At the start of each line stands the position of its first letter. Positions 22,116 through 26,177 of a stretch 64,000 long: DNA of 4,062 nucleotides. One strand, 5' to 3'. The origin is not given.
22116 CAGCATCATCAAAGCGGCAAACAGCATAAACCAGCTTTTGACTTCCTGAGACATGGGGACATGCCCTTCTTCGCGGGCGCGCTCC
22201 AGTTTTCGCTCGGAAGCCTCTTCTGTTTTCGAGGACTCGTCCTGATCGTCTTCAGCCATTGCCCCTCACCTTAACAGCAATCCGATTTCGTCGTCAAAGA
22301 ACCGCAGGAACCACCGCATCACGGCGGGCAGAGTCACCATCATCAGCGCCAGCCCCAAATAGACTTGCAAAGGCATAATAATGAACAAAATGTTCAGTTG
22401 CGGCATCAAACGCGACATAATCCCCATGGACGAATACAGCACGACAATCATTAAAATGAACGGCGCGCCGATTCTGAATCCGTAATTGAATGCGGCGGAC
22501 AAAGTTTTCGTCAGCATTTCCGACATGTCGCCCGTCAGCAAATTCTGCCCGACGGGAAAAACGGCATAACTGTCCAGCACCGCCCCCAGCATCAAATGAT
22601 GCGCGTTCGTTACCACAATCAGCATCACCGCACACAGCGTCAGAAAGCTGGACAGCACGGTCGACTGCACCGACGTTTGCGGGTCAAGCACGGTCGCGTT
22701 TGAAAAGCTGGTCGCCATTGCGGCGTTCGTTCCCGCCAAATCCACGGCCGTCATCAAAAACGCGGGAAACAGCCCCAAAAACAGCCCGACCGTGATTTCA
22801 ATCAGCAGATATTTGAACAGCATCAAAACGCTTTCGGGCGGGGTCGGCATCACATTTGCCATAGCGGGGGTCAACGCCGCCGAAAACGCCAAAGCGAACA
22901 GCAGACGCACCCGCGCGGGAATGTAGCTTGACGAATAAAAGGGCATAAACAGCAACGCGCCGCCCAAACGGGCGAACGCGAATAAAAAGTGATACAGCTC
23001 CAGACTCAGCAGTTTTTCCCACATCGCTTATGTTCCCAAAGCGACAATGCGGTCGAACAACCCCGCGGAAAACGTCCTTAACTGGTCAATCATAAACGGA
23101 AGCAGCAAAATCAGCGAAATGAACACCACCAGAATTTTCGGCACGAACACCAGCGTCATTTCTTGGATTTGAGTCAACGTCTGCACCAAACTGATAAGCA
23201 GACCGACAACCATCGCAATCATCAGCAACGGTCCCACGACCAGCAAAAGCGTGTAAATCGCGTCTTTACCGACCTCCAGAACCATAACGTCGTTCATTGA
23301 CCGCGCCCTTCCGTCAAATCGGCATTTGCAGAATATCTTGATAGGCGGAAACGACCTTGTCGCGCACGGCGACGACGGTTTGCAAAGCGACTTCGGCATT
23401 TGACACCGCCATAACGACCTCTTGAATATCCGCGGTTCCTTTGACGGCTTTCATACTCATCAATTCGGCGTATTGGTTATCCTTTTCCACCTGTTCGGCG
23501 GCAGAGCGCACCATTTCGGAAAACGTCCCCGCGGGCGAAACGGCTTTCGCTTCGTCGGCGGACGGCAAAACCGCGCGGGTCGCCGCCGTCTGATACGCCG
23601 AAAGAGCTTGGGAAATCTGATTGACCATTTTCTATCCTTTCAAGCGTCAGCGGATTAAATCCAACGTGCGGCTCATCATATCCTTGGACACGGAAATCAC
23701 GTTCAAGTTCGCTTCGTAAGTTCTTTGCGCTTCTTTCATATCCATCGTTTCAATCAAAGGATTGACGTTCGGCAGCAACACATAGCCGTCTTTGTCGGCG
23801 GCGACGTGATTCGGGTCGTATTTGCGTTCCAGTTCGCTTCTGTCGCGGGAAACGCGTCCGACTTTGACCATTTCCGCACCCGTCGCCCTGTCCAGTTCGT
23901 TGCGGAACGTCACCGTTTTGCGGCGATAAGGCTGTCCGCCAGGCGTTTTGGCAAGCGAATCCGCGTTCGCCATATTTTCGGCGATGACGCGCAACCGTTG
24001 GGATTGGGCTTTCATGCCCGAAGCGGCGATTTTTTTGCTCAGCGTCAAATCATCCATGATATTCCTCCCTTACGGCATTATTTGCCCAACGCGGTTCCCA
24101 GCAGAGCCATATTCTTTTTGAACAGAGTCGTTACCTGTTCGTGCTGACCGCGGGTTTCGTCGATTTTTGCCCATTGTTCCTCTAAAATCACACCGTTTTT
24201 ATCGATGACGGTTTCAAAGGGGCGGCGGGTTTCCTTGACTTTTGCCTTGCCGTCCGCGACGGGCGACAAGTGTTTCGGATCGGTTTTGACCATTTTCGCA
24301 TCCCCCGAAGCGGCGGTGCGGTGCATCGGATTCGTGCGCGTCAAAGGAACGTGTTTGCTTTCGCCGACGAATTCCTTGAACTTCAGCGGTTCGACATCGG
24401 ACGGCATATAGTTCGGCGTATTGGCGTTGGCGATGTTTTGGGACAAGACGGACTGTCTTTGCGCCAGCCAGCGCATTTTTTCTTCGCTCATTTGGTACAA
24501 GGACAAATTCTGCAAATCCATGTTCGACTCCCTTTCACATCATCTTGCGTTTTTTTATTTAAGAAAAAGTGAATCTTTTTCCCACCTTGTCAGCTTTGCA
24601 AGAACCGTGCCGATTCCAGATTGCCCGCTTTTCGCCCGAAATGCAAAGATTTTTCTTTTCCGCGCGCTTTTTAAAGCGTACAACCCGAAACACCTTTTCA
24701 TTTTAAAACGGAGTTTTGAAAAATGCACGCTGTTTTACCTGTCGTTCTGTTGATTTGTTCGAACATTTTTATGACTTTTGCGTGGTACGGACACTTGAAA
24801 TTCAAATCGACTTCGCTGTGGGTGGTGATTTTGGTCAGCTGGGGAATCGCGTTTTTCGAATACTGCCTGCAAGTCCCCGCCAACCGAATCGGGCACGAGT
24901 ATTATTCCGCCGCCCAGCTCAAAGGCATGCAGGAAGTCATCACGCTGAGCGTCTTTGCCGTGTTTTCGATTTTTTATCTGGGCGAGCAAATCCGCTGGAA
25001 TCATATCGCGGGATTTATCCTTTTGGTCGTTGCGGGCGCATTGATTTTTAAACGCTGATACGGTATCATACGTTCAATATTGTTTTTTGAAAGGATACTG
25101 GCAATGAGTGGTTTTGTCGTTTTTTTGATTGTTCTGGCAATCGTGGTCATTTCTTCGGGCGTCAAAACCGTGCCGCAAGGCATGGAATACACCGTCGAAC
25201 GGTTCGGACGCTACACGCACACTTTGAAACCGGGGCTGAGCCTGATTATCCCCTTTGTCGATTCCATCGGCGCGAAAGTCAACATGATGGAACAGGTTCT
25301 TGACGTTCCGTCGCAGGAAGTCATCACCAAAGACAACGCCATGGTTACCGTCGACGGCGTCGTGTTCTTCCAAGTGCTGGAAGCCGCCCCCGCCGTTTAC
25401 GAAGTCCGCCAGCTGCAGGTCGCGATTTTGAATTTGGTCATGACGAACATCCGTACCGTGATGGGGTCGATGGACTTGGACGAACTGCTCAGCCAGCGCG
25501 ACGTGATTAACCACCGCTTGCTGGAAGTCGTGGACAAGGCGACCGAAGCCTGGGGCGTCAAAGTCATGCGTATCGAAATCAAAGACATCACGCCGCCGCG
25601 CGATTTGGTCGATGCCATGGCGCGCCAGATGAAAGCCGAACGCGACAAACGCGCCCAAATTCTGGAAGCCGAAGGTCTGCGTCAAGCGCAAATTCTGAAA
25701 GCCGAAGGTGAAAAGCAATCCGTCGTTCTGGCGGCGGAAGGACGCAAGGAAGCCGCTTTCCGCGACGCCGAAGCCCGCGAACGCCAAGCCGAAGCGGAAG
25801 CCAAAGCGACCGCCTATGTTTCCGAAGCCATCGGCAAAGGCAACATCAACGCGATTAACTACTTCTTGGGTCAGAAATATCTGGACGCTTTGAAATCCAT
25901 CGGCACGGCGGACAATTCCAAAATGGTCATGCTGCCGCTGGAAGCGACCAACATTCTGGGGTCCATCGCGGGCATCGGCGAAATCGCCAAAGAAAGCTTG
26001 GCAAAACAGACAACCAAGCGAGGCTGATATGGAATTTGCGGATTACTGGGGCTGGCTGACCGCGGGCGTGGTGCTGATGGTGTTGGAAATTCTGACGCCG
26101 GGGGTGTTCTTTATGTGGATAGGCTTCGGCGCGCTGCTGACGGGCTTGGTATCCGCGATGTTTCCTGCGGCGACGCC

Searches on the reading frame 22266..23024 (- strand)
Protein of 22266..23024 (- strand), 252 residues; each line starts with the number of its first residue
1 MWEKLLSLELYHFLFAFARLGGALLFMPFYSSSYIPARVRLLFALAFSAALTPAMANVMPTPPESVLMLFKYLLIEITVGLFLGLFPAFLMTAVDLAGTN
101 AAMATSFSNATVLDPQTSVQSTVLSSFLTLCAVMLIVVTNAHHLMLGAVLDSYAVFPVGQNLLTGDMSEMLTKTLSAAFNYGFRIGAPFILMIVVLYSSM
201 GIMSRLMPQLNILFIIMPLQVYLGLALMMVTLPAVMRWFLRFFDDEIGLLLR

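Call 32: search_protein_families(library=ncbifam, proteins=[window:22266-23024:-], max_evalue=1e-8)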
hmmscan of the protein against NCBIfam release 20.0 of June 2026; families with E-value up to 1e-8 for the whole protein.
window:22266-23024:- (252 aa): 4 families
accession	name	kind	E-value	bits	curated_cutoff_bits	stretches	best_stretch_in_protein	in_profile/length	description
TIGR01400.1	fliR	equivalog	3.4e-54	184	168.6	1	11-245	2-236/245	flagellar biosynthetic protein FliR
NF009416.1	PRK12780.1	equivalog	3e-32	112.2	306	1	13-241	9-239/247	flagellar biosynthesis protein FliR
NF009411.0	PRK12772.1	equivalog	2.2e-30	105.6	739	1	14-239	11-236/610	fused FliR family export protein/FlhB family type III secretion system protein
TIGR01401.1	fliR_like_III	equivalog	2.7e-21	76.3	163.05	1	14-239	12-237/253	type III secretion system export apparatus subunit SctT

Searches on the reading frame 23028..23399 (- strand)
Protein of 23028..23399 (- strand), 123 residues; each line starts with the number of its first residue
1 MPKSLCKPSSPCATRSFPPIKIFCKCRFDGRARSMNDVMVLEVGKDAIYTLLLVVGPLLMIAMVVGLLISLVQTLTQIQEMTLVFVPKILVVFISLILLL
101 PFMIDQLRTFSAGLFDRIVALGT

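Call 49: search_protein_families(library=pfam, proteins=[window:23028-23399:-], max_evalue=0.001)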
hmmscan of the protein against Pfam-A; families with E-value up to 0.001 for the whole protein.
window:23028-23399:- (123 aa): 1 family
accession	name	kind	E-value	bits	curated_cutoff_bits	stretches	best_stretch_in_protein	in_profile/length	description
PF01313.24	Bac_export_3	-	3.5e-25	88.2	25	1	40-110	2-72/74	Bacterial export proteins, family 3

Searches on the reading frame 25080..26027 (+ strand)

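Call 49: search_protein_families(library=pfam, proteins=[window:25080-26027:+], max_evalue=0.001)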
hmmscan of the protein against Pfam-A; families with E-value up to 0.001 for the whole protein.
window:25080-26027:+ (315 aa): 2 families
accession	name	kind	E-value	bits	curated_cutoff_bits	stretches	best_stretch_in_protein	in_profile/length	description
PF01145.31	Band_7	-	8.6e-35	120.8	23.6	1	30-199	2-174/176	SPFH domain / Band 7 family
PF16200.10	Band_7_C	-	0.00043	20.7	29.1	1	247-304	3-59/63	C-terminal region of band_7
